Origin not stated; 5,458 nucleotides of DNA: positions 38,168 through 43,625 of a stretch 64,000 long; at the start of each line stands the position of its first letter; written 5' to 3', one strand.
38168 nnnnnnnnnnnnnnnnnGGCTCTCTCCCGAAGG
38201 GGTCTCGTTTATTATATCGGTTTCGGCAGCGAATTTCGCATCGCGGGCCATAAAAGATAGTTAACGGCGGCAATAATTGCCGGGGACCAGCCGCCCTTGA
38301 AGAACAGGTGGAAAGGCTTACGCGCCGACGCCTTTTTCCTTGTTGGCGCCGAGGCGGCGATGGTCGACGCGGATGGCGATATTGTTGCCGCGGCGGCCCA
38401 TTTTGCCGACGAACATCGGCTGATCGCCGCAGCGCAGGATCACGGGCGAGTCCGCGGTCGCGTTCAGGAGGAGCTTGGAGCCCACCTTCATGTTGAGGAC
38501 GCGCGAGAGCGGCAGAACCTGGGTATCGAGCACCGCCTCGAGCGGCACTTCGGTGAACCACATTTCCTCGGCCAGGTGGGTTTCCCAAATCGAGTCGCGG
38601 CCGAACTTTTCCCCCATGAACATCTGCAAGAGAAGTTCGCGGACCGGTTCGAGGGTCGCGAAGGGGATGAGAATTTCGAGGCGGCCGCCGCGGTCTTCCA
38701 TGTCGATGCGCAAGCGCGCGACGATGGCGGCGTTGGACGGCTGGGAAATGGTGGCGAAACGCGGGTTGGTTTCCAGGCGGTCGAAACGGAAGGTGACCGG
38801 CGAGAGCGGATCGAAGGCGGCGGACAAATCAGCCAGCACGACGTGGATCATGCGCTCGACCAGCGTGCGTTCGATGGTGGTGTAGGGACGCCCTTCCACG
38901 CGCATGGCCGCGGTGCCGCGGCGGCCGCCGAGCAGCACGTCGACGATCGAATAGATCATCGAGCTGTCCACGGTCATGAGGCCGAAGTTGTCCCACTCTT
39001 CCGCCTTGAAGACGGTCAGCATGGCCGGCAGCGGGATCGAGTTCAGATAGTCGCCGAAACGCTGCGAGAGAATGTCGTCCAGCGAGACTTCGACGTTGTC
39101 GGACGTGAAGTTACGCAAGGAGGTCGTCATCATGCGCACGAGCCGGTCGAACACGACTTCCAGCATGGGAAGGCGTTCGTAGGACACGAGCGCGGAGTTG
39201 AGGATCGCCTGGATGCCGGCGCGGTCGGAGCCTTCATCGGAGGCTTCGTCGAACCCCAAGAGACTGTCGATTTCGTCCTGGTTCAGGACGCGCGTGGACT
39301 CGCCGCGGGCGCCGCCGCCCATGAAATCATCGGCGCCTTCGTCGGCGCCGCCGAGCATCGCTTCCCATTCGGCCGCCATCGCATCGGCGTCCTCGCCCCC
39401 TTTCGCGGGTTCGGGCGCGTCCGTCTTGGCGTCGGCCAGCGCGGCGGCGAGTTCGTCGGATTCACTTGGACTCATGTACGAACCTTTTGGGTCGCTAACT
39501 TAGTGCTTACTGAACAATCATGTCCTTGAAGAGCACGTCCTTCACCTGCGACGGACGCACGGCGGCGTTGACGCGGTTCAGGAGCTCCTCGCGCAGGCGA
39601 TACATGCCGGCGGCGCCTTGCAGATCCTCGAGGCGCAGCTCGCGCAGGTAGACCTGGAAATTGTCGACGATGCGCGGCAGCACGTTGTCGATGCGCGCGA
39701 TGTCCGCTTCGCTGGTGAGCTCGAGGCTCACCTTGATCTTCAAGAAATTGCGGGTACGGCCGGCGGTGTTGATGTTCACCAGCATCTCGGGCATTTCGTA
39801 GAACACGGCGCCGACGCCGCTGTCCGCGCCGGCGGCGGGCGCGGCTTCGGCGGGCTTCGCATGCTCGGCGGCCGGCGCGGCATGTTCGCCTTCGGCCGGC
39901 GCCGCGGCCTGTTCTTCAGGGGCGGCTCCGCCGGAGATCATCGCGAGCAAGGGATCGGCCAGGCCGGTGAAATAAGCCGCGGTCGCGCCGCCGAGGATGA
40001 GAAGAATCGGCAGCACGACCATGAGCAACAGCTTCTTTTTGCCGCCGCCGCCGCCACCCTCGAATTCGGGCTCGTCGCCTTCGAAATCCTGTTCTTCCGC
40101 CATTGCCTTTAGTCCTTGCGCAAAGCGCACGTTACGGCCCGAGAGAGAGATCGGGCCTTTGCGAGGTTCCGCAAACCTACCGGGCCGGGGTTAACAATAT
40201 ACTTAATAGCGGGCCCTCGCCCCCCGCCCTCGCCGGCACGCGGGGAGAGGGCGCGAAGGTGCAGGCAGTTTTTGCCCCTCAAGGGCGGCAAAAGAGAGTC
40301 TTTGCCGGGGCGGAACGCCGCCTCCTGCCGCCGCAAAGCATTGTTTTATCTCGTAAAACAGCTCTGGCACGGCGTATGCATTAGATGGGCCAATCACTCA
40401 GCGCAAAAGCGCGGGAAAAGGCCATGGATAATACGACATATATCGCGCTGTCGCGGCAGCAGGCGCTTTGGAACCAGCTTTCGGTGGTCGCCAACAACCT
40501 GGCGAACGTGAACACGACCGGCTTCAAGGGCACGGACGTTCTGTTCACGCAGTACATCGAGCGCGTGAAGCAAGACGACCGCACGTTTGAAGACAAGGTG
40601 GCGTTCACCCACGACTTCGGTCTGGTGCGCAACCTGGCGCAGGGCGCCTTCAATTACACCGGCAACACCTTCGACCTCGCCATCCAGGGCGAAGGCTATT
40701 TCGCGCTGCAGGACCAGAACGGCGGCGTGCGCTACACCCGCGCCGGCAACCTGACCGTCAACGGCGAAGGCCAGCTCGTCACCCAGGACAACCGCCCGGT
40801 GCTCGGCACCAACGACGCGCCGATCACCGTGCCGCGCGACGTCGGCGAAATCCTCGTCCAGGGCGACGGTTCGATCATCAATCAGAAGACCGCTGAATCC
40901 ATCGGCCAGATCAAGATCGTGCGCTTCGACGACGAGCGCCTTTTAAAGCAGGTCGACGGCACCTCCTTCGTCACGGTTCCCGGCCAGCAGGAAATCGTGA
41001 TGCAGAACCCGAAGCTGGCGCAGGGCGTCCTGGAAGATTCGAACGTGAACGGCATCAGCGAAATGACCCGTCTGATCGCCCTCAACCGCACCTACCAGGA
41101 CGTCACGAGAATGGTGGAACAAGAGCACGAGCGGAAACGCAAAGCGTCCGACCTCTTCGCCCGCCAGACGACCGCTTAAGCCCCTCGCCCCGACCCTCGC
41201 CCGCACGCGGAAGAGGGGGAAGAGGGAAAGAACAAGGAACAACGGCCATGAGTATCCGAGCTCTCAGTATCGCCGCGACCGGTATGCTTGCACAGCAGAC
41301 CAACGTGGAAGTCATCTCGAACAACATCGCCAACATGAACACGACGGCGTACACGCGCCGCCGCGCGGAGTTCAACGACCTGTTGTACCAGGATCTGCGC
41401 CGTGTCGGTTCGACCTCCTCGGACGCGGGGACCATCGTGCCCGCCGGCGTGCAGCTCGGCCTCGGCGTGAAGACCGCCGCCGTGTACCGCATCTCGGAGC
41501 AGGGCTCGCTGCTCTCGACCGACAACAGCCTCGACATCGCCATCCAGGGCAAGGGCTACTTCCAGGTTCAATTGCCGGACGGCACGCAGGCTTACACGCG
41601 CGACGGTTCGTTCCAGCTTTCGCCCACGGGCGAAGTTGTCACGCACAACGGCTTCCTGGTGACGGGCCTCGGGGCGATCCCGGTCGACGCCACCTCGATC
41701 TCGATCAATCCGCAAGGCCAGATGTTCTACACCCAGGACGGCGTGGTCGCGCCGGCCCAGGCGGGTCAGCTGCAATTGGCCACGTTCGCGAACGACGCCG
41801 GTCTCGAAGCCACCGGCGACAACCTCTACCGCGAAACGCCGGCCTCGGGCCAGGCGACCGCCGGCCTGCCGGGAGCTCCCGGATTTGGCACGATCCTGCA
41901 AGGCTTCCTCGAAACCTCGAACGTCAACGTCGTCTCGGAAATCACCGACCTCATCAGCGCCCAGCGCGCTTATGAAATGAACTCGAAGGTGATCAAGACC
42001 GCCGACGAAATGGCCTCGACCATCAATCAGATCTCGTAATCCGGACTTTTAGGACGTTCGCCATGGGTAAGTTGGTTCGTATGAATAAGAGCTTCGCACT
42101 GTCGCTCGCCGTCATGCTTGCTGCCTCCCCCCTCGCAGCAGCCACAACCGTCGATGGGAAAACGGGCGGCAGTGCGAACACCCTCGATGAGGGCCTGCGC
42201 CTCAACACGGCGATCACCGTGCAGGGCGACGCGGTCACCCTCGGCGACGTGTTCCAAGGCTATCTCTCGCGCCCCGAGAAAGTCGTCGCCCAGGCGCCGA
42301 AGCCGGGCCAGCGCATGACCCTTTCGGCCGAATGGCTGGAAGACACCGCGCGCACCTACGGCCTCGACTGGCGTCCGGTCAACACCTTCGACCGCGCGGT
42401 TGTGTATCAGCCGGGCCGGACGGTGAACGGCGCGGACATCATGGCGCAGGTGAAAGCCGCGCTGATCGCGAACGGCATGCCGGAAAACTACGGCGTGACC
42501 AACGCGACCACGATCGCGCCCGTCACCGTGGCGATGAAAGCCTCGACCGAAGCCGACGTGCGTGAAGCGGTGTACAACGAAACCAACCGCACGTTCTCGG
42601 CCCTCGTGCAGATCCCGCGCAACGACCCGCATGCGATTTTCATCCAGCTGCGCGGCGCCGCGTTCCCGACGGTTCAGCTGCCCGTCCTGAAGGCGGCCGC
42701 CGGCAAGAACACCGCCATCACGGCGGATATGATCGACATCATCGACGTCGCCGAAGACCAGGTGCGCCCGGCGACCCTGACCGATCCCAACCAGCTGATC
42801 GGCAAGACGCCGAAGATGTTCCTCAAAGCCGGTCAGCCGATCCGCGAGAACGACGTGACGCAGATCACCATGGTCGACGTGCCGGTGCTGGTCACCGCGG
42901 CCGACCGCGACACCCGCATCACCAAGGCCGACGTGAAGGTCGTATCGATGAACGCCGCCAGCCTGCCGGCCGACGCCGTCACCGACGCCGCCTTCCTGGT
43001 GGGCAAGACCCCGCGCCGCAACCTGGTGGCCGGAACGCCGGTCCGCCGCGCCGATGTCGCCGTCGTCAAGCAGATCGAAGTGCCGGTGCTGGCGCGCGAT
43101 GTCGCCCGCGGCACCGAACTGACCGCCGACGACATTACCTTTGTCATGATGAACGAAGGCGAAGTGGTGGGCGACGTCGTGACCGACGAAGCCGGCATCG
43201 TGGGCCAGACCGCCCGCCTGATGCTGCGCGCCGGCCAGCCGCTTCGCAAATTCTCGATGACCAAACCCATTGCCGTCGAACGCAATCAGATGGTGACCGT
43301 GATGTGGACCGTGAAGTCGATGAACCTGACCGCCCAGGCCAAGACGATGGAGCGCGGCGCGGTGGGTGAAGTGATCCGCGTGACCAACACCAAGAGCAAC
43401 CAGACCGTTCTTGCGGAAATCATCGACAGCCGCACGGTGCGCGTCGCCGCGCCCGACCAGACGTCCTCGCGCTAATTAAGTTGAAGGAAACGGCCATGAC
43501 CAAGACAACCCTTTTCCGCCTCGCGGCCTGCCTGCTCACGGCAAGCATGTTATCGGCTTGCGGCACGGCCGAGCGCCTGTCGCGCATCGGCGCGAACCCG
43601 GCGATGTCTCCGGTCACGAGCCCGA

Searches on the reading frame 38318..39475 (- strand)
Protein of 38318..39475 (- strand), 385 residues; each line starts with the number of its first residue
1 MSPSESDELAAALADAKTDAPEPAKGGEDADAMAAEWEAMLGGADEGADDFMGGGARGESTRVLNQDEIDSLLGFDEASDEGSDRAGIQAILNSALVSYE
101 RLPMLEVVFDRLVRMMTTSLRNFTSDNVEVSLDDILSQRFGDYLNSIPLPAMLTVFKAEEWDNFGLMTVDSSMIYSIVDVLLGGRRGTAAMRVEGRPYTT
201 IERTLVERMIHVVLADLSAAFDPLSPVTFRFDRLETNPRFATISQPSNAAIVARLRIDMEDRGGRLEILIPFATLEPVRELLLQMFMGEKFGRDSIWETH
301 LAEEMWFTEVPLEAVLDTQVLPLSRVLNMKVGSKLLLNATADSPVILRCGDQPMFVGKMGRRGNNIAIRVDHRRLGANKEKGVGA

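Call 3: search_protein_families(library=pfam, proteins=[window:38318-39475:-], max_evalue=0.1)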
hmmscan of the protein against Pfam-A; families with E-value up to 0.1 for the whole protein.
window:38318-39475:- (385 aa): 2 families
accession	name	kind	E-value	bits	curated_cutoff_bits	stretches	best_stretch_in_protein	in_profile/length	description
PF02154.20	FliM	-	3.1e-64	216.9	27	1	92-282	4-192/192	Flagellar motor switch protein FliM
PF01052.25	FliMN_C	-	1.9e-17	63.4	23.8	1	304-372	2-70/73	Type III flagellar switch regulator (C-ring) FliN C-term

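Call 4: search_protein_families(library=ncbifam, proteins=[window:38318-39475:-], max_evalue=0.1)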
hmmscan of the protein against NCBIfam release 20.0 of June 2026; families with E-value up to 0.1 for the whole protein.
window:38318-39475:- (385 aa): 3 families
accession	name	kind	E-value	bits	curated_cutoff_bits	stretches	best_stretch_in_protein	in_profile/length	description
TIGR01397.1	fliM_switch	equivalog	5.3e-90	301.8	219.6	1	62-372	1-317/320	flagellar motor switch protein FliM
NF005194.1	PRK06666.1-5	equivalog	0.0015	17.8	206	1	168-336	121-288/327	flagellar motor switch protein FliM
TIGR02551.1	SpaO_YscQ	equivalog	0.012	15.6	100.8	1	309-353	236-280/300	type III secretion system cytoplasmic ring protein SctQ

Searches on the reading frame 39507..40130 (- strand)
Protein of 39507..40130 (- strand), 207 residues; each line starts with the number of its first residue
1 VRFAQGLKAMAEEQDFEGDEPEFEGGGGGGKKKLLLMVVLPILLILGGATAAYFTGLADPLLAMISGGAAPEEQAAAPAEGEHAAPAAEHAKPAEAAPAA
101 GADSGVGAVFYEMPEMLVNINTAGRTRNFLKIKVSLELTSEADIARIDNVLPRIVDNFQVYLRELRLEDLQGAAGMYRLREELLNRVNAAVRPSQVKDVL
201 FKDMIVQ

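Call 3: search_protein_families(library=pfam, proteins=[window:39507-40130:-], max_evalue=0.1)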
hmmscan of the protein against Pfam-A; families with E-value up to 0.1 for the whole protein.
window:39507-40130:- (207 aa): 1 family
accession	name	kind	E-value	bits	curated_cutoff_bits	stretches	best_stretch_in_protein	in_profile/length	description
PF03748.19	FliL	-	2.7e-21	76.5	24.6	1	110-207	1-103/103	Flagellar basal body-associated protein FliL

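Call 4: search_protein_families(library=ncbifam, proteins=[window:39507-40130:-], max_evalue=0.1)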
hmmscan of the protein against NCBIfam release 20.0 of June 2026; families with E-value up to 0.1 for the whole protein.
window:39507-40130:- (207 aa): 8 families
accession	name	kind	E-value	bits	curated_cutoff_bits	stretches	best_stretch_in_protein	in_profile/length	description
NF009420.1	PRK12785.1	equivalog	2e-41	141.5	197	1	23-207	9-161/161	flagellar basal body-associated protein FliL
NF006283.1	PRK08455.1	equivalog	2e-14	53.6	187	1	27-207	11-182/182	flagellar basal body-associated protein FliL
NF004285.1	PRK05696.1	equivalog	9.3e-14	51.6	179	1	10-207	1-171/171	flagellar basal body-associated protein FliL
NF005435.1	PRK07021.1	equivalog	1.6e-11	44.3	131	1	91-207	36-157/157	flagellar basal body-associated protein FliL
NF005826.1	PRK07718.1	equivalog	2.1e-05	24.5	140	1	110-207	50-143/143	flagellar basal body-associated protein FliL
NF008915.0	PRK12278.1-1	equivalog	0.014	15.3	281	1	31-151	90-195/216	50S ribosomal protein L21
NF033807.0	CopL_fam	subfamily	0.033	14.8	40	1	34-99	1-69/129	CopL family metal-binding regulatory protein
NF005175.0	PRK06654.1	equivalog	0.07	12.9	218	0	145-204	120-176/181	flagellar basal body-associated protein FliL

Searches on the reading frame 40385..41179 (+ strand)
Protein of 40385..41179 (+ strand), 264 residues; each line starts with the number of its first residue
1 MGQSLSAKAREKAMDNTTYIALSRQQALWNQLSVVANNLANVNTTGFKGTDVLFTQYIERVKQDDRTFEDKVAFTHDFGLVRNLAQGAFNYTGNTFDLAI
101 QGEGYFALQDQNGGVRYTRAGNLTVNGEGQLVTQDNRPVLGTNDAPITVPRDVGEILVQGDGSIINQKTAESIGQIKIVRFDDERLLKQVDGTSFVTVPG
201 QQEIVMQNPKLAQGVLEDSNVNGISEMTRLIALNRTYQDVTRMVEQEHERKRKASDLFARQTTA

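Call 13: search_protein_families(library=pfam, proteins=[window:40385-41179:+], max_evalue=0.001)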
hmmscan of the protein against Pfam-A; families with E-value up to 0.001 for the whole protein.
window:40385-41179:+ (264 aa): 3 families
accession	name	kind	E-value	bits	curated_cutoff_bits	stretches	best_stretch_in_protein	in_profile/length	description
PF22692.1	LlgE_F_G_D1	-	6.8e-17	61.8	27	1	99-164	1-62/64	Flagellar hook protein FlgE/F/G D1 domain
PF06429.18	Flg_bbr_C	-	4.1e-11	42.6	23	1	212-257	1-46/46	Flagellar basal body rod FlgEFG protein C-terminal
PF00460.25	Flg_bb_rod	-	3.9e-10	39.9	20.7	1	19-48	2-31/31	Flagella basal body rod protein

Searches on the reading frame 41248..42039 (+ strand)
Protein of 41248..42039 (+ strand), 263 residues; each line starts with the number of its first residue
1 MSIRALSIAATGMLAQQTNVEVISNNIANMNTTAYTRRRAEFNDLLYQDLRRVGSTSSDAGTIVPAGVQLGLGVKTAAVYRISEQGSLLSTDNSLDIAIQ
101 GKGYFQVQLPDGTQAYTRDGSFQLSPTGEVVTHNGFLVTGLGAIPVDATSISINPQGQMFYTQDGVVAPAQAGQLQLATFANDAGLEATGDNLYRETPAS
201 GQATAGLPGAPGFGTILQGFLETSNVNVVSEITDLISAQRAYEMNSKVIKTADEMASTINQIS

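Call 13: search_protein_families(library=pfam, proteins=[window:41248-42039:+], max_evalue=0.001)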
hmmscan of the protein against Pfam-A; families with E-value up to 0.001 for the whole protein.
window:41248-42039:+ (263 aa): 3 families
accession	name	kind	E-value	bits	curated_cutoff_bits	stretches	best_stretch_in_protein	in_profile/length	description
PF06429.18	Flg_bbr_C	-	3.6e-24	84.4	23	1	218-262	2-46/46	Flagellar basal body rod FlgEFG protein C-terminal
PF22692.1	LlgE_F_G_D1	-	4.3e-22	78.5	27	1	98-159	1-62/64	Flagellar hook protein FlgE/F/G D1 domain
PF00460.25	Flg_bb_rod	-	3.2e-08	33.8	20.7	1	7-36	2-31/31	Flagella basal body rod protein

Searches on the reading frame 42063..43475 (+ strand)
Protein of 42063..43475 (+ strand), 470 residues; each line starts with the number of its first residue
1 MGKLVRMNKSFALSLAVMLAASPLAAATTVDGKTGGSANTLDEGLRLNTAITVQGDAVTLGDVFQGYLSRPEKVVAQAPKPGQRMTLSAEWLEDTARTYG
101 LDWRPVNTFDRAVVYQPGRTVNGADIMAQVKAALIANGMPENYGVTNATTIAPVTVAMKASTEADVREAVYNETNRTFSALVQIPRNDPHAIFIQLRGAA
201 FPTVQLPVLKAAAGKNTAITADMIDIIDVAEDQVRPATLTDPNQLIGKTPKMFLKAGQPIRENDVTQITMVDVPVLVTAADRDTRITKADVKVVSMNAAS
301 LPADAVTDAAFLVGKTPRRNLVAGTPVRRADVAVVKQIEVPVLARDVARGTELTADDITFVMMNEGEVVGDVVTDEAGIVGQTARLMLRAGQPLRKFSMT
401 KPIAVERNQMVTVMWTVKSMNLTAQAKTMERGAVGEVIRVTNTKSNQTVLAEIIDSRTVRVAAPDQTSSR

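Call 13: search_protein_families(library=pfam, proteins=[window:42063-43475:+], max_evalue=0.001)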
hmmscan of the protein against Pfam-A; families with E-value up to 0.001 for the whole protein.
window:42063-43475:+ (470 aa): 2 families
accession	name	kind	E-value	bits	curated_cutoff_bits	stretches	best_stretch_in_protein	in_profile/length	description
PF13144.11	ChapFlgA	-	1.1e-41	142.1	23.8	3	339-461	2-122/122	Chaperone for flagella basal body P-ring formation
PF08666.17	SAF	-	7.8e-30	103.7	21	3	339-396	2-59/63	SAF domain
